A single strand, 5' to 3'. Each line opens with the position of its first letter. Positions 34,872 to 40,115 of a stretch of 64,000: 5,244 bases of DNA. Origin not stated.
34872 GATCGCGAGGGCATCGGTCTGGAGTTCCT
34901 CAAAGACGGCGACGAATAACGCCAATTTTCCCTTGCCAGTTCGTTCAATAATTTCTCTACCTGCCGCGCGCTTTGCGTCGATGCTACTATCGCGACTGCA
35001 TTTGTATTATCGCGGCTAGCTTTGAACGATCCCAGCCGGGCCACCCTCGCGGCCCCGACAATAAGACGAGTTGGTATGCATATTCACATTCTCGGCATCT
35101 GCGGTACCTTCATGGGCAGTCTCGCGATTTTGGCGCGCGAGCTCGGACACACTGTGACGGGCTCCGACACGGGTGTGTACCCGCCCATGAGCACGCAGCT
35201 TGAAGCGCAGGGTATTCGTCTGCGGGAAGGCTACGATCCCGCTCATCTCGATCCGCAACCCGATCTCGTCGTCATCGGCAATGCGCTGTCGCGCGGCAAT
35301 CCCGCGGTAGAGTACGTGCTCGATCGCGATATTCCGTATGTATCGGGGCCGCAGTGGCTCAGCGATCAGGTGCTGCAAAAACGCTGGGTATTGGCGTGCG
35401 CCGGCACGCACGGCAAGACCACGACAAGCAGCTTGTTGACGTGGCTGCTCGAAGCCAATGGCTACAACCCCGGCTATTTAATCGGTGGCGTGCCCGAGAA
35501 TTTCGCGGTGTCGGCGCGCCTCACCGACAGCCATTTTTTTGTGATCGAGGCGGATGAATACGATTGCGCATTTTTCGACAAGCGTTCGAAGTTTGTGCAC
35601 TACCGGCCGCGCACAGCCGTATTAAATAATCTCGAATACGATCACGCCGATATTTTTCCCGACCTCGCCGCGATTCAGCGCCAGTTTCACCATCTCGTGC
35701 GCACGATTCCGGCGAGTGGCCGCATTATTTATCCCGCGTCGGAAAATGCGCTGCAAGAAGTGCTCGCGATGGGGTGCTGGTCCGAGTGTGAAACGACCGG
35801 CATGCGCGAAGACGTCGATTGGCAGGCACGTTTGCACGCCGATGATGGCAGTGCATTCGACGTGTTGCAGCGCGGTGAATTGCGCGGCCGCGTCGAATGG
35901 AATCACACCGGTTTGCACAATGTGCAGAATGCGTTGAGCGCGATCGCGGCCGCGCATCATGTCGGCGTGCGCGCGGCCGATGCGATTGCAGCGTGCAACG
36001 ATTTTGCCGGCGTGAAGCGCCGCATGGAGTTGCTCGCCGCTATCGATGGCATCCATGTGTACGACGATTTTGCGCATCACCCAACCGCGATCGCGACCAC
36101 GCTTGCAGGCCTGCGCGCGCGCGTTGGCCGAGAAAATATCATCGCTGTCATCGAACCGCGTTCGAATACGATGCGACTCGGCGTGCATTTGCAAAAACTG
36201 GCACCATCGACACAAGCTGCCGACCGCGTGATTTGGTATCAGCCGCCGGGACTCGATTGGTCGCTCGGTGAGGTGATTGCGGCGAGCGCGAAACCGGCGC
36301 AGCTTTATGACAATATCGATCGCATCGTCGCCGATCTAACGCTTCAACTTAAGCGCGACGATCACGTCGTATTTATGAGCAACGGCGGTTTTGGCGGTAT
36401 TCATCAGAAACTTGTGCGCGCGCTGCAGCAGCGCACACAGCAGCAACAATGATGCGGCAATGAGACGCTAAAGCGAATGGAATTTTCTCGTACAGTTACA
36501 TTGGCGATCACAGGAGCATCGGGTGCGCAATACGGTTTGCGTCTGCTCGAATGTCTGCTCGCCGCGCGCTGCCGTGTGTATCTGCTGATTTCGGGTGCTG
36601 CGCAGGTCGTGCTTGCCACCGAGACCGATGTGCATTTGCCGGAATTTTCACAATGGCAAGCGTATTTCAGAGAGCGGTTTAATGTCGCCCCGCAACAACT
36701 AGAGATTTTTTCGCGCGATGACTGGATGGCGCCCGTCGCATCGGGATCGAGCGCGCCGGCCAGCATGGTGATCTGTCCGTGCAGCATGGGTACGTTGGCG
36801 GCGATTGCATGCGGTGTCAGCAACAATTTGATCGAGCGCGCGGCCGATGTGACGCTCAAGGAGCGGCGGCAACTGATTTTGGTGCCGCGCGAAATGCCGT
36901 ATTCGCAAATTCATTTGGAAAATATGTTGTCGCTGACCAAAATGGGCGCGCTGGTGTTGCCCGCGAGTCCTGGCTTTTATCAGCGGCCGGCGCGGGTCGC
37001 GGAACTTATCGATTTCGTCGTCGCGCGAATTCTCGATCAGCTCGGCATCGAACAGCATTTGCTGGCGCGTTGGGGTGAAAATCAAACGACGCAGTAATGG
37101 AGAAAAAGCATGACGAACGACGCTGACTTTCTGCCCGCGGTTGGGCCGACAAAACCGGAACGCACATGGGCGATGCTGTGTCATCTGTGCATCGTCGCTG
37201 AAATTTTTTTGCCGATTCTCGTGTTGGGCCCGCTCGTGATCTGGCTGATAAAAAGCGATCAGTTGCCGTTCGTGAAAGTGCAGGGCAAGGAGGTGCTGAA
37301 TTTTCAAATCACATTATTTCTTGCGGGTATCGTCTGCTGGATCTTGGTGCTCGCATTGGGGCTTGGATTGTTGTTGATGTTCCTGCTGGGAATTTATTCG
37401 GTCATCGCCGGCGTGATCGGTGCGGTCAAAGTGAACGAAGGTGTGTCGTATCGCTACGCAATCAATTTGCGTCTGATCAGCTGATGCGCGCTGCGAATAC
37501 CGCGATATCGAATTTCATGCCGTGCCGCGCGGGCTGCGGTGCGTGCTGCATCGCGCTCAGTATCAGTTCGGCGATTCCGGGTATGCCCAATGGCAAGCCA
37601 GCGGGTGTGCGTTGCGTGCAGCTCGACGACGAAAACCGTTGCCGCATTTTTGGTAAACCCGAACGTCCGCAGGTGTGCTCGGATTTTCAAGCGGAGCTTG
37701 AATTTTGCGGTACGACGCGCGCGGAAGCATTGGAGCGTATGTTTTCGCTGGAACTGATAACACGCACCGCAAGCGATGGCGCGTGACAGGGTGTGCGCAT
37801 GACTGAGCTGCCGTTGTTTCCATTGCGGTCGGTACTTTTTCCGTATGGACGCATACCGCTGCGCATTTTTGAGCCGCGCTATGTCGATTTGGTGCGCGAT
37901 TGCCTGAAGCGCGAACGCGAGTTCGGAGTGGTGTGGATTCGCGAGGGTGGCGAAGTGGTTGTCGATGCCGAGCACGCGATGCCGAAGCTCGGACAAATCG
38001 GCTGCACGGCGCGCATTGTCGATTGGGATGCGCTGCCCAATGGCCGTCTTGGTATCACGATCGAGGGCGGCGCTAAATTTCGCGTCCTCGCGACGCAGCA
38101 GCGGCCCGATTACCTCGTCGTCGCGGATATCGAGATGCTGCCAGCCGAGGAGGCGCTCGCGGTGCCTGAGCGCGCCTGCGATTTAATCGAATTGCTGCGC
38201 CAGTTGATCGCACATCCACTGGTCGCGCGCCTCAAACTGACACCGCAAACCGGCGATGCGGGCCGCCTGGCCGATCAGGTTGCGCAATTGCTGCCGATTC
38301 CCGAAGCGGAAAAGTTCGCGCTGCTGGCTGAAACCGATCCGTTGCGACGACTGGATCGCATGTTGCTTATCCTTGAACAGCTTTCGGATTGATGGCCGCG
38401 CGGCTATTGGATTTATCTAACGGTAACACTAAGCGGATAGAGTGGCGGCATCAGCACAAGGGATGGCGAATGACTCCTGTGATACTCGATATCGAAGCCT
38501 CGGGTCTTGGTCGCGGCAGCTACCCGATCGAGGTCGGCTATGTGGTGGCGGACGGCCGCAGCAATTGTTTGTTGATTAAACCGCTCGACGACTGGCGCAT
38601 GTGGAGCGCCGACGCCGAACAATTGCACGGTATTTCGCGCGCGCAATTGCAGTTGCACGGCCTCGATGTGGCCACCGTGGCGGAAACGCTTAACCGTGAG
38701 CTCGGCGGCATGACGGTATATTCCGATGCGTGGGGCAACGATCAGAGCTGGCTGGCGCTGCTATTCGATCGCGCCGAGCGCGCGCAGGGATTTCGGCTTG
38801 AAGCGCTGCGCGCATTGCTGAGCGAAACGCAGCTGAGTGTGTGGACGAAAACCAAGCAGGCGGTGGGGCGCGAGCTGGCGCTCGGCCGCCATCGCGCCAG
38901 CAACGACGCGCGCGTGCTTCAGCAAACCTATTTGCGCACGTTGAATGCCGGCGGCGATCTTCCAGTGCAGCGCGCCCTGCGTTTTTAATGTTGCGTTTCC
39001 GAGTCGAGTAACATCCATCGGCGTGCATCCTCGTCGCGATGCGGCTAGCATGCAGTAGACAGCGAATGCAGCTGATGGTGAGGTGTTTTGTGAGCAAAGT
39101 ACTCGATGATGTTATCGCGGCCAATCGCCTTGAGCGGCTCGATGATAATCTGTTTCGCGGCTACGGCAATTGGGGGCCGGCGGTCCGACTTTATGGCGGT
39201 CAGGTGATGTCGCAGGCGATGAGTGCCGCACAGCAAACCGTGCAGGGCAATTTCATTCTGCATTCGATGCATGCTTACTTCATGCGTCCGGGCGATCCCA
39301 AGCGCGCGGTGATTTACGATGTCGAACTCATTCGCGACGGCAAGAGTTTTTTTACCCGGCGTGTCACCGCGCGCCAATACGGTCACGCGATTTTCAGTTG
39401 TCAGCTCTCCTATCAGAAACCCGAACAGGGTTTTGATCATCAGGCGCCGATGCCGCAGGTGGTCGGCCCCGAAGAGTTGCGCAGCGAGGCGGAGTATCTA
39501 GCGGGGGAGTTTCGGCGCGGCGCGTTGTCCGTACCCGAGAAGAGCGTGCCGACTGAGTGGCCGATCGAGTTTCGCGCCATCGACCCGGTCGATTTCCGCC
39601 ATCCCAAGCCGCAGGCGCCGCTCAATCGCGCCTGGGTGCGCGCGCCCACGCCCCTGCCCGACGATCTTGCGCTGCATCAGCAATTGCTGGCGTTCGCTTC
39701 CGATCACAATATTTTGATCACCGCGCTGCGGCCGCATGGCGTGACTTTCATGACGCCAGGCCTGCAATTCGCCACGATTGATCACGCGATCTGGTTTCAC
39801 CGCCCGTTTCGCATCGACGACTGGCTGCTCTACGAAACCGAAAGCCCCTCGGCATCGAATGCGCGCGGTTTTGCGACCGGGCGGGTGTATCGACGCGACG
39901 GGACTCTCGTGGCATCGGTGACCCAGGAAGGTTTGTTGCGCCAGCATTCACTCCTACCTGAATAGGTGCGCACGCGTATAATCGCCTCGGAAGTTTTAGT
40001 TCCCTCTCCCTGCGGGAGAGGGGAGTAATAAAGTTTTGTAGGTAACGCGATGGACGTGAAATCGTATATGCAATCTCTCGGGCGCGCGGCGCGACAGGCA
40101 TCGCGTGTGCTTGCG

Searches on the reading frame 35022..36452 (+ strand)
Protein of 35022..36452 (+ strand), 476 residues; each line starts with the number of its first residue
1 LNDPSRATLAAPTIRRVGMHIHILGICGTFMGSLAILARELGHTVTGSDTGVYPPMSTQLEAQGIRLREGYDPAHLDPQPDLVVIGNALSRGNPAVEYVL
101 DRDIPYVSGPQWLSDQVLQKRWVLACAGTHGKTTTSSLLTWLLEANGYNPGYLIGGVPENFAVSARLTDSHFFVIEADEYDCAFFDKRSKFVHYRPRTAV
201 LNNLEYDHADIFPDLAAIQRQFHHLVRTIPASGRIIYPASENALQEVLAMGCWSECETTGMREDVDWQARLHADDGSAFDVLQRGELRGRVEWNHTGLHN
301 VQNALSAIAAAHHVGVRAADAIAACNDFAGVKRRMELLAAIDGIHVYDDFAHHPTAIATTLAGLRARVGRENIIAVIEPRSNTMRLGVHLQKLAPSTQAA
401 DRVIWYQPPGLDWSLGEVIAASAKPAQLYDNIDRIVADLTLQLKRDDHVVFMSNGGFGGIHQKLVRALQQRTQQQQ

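Call 73: search_protein_families(library=pfam, proteins=[window:35022-36452:+], max_evalue=0.0001)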
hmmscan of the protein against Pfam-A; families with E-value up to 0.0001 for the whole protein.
window:35022-36452:+ (476 aa): 3 families
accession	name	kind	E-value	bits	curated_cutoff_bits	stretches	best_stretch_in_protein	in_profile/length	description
PF01225.30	Mur_ligase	-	8.1e-21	74.6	21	1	20-119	1-93/95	Mur ligase family, catalytic domain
PF08245.18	Mur_ligase_M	-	1.1e-20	74.9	24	1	127-311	2-200/200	Mur ligase middle domain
PF02875.26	Mur_ligase_C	-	1.9e-15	58.2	28.4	1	333-455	1-127/127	Mur ligase, glutamate ligase domain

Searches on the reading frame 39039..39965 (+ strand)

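Call 26: search_protein_families(library=ncbifam, proteins=[window:39039-39965:+], max_evalue=1e-8)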
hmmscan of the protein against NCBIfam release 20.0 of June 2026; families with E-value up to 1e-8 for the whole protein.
window:39039-39965:+ (308 aa): 2 families
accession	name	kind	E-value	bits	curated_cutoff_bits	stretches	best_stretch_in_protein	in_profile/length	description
NF007817.0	PRK10526.1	equivalog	1.2e-92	310.4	481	1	19-303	2-285/286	acyl-CoA thioesterase II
TIGR00189.1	tesB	equivalog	3.7e-85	285.8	292.85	1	31-301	3-282/282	acyl-CoA thioesterase II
